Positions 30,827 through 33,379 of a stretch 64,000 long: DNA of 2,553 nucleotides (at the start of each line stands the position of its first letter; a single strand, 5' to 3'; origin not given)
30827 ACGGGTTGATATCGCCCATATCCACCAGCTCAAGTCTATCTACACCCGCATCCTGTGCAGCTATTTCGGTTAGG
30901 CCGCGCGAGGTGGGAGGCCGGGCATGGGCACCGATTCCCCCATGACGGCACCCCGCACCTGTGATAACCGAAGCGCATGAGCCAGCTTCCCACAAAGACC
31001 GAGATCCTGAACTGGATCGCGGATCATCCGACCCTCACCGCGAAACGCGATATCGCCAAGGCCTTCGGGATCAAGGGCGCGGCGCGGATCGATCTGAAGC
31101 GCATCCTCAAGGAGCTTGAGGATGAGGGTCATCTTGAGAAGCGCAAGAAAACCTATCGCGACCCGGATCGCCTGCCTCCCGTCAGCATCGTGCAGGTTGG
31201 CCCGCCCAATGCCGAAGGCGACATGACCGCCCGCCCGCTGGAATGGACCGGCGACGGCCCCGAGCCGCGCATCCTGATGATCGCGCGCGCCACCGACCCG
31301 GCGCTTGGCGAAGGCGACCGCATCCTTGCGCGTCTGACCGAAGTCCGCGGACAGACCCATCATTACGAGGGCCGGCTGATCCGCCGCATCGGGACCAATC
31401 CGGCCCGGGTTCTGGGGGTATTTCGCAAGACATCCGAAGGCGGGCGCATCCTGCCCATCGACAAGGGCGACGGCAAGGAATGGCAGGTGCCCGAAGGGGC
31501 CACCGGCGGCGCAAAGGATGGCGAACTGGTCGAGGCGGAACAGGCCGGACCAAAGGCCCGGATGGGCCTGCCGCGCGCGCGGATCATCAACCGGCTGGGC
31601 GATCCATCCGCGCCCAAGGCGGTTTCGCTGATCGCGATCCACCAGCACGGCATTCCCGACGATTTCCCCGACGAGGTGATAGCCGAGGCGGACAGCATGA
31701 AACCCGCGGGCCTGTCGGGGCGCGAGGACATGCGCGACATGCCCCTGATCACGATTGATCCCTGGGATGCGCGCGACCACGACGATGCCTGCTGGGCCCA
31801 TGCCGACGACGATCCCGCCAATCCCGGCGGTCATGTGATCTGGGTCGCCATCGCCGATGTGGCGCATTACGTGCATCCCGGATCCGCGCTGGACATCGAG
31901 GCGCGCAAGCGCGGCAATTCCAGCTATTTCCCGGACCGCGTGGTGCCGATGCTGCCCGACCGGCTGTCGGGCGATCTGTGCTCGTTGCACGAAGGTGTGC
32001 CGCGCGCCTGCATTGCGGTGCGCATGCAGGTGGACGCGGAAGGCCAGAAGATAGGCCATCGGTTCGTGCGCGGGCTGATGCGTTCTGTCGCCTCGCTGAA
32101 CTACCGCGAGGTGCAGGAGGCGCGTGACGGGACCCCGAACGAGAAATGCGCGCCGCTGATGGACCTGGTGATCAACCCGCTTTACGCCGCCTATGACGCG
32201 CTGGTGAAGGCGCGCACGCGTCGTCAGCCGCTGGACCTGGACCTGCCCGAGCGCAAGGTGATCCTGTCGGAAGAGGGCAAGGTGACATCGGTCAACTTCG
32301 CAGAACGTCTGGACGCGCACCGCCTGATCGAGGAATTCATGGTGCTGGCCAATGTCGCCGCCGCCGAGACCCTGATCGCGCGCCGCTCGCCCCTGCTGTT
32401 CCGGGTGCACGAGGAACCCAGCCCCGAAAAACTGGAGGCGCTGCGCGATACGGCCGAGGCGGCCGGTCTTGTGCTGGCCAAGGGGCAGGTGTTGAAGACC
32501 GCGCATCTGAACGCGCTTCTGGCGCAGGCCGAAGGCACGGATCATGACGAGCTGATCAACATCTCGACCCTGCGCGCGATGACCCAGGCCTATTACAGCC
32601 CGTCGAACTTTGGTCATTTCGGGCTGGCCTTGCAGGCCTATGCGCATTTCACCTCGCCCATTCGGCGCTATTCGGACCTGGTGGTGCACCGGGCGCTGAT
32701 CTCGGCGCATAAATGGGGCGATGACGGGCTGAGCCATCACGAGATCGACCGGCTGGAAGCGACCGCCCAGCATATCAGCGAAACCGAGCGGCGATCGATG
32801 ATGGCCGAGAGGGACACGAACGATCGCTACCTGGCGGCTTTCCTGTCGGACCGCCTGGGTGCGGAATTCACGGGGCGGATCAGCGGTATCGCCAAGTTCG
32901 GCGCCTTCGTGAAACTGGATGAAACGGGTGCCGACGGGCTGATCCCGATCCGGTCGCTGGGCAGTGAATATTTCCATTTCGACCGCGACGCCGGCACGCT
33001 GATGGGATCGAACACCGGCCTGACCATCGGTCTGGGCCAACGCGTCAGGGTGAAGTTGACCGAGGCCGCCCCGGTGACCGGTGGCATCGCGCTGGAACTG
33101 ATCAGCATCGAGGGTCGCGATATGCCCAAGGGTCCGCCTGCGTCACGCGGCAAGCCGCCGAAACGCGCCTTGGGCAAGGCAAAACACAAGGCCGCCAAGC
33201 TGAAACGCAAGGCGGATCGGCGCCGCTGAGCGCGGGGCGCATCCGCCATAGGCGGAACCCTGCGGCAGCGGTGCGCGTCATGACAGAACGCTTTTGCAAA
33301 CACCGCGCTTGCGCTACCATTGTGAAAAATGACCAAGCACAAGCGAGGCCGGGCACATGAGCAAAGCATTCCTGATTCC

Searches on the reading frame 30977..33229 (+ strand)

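Call 77: search_protein_families(library=ncbifam, proteins=[window:30977-33229:+], max_evalue=0.001)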
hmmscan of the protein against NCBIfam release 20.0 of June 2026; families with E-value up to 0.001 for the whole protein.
window:30977-33229:+ (750 aa): 10 families
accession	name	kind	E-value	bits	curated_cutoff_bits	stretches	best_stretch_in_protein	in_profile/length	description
TIGR02063.1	RNase_R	equivalog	1.9e-193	644.6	597.85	1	5-709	2-710/711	ribonuclease R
TIGR00358.1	3_prime_RNase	superfamily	3.5e-139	465.1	368.6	1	112-709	53-657/657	VacB/RNase II family 3'-5' exoribonuclease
NF008648.0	PRK11642.1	equivalog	1.5e-124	417.1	982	1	4-744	18-759/813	ribonuclease R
NF003455.0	PRK05054.1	equivalog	1.1e-66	225.4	542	1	219-698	163-633/645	exoribonuclease II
TIGR02062.1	RNase_B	equivalog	1.9e-59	201.3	641.9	1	237-697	179-635/646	exoribonuclease II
NF006333.0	PRK08563.1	equivalog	1.1e-06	28.3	143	1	632-697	86-149/188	DNA-directed RNA polymerase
TIGR00448.1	rpoE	equivalog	3e-05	23.7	124.2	1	631-695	85-147/179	DNA-directed RNA polymerase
NF006363.0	PRK08582.1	equivalog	8.7e-05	22.7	171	1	627-667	5-44/140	S1 domain-containing RNA-binding protein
NF040579.1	S1_dom_CvfD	subfamily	0.00015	21.9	117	1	627-666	3-41/113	CvfD/Ygs/GSP13 family RNA-binding post-transcriptional regulator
NF005973.0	PRK08059.1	equivalog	0.0006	19.9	148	0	628-666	8-45/123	S1 domain-containing post-transcriptional regulator GSP13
